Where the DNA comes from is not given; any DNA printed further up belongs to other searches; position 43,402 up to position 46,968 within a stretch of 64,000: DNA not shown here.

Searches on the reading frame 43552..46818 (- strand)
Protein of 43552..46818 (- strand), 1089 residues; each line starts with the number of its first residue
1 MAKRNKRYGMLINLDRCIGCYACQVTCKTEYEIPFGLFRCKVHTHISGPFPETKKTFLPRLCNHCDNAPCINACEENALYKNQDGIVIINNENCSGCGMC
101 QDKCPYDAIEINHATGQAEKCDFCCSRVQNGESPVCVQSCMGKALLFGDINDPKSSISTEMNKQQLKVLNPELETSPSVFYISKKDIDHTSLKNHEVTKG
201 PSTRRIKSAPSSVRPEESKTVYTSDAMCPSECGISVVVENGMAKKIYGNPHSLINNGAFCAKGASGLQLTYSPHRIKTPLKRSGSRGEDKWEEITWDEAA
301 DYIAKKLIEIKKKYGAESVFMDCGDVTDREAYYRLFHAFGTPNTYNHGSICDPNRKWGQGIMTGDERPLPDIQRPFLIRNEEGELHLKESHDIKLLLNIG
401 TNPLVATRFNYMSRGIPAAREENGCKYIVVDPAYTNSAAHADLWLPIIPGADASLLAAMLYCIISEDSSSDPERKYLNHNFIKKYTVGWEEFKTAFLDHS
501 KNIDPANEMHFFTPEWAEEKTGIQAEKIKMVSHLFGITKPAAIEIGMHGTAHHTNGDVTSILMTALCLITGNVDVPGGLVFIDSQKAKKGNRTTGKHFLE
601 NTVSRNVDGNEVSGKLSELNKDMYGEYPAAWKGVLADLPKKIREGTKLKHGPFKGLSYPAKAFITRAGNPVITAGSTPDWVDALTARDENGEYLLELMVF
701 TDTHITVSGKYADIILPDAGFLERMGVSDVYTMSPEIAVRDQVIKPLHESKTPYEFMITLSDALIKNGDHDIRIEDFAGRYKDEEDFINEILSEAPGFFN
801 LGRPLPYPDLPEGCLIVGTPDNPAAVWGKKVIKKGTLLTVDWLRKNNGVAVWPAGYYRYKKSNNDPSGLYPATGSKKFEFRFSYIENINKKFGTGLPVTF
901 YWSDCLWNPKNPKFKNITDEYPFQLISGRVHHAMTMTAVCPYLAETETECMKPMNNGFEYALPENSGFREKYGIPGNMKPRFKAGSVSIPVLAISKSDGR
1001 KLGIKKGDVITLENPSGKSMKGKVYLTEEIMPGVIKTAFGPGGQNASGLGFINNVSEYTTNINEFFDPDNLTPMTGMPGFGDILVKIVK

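Call 20: search_protein_families(library=pfam, proteins=[window:43552-46818:-])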
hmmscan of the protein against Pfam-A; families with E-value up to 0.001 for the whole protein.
window:43552-46818:- (1089 aa): 11 families
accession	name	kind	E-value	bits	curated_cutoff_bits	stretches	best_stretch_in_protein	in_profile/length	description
PF00384.28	Molybdopterin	-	5.7e-33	114.8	24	1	275-761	1-351/353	Molybdopterin oxidoreductase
PF13247.11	Fer4_11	-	1.4e-27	96.3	26.2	1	56-149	4-99/100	4Fe-4S dicluster domain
PF04879.21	Molybdop_Fe4S4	-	2.2e-10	40.8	22.7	1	219-272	2-55/55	Molybdopterin oxidoreductase Fe4S4 domain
PF01568.27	Molydop_binding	-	4.7e-10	39.9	26.8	1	990-1081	30-107/110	Molydopterin dinucleotide binding domain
PF12838.12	Fer4_7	-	5.4e-07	30.4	27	1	62-108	2-52/52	4Fe-4S dicluster domain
PF12797.12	Fer4_2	-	1.2e-06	28.5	24.5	2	9-28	2-21/22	4Fe-4S binding domain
PF00037.32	Fer4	-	1.4e-06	28.3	21.1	1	87-110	1-24/24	4Fe-4S binding domain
PF12837.12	Fer4_6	-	1.7e-06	28.1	25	0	12-29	4-21/24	4Fe-4S binding domain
PF14697.11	Fer4_21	-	7e-06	26.5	35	1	62-110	8-58/59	4Fe-4S dicluster domain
PF25160.1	LdpA_Fe-S-bd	-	0.00016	21.8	27.6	1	67-111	6-45/49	LdpA Fe-S cluster-binding domain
PF13187.11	Fer4_9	-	0.00078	19.9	27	1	62-109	2-52/52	4Fe-4S dicluster domain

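Call 41: search_protein_families(library=ncbifam, max_evalue=0.01, proteins=[window:43552-46818:-])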
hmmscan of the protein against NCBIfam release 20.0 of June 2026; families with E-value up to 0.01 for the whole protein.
window:43552-46818:- (1089 aa): 66 families (the best 25 are shown)
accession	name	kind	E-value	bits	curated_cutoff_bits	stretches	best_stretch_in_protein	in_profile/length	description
NF012032.0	PRK15488.1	equivalog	1.4e-73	248.2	694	1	219-764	42-527/759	thiosulfate reductase PhsA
TIGR02166.1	dmsA_ynfE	subfamily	2.2e-67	227.8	777.7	1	200-764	25-557/794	DMSO/selenate family reductase complex A subunit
NF011569.0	PRK14993.1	equivalog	4.9e-58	196.5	416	1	4-192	40-232/244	tetrathionate reductase subunit TtrB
TIGR01591.1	Fdh-alpha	equivalog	6.6e-54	183.1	666.25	1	227-764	5-478/672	formate dehydrogenase subunit alpha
NF011566.1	PRK14990.1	exception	2.8e-48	164.6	1600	2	416-762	256-575/814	dimethylsulfoxide reductase subunit A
NF041715.1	arsenate_red_ArrB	equivalog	5.8e-44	150.4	450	2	7-115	2-110/233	arsenate respiratory reductase iron-sulfur subunit ArrB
NF045797.1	DsrO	equivalog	1.5e-43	148.9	200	1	3-182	39-234/235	sulfate reduction electron transfer complex DsrMKJOP subunit DsrO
TIGR03149.1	cyt_nit_nrfC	equivalog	1.5e-41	142.2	377.6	1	3-185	34-219/225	cytochrome c nitrite reductase Fe-S protein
NF041884.1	selenate_YnfF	exception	6.4e-41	140.1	1650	1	212-578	37-396/798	selenate/tellurate reductase subunit YnfF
TIGR03479.1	DMSO_red_II_alp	subfamily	1.1e-40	139.5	984.75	2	228-467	66-296/913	molybdopterin-dependent oxidoreductase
NF041885.1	selenate_YnfE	exception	7.7e-40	136.5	1675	2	394-723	220-521/805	selenate/tellurate reductase subunit YnfE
NF041714.1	arsenate_red_ArrA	equivalog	2.1e-39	135.3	1600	1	220-752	50-554/848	arsenate respiratory reductase molybdopterin-containing subunit ArrA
TIGR03478.1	DMSO_red_II_bet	subfamily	6.8e-37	127.1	480.7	1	47-184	116-255/321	DMSO reductase family type II enzyme, iron-sulfur subunit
TIGR02951.1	DMSO_dmsB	equivalog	4.3e-35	121.1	214.1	1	7-154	1-157/161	DMSO/selenate family reductase complex B subunit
NF041783.2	mnquin_red_QrcB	equivalog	1e-32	113.2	440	1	218-584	50-370/695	menaquinone reductase molybdopterin-binding-like subunit QrcB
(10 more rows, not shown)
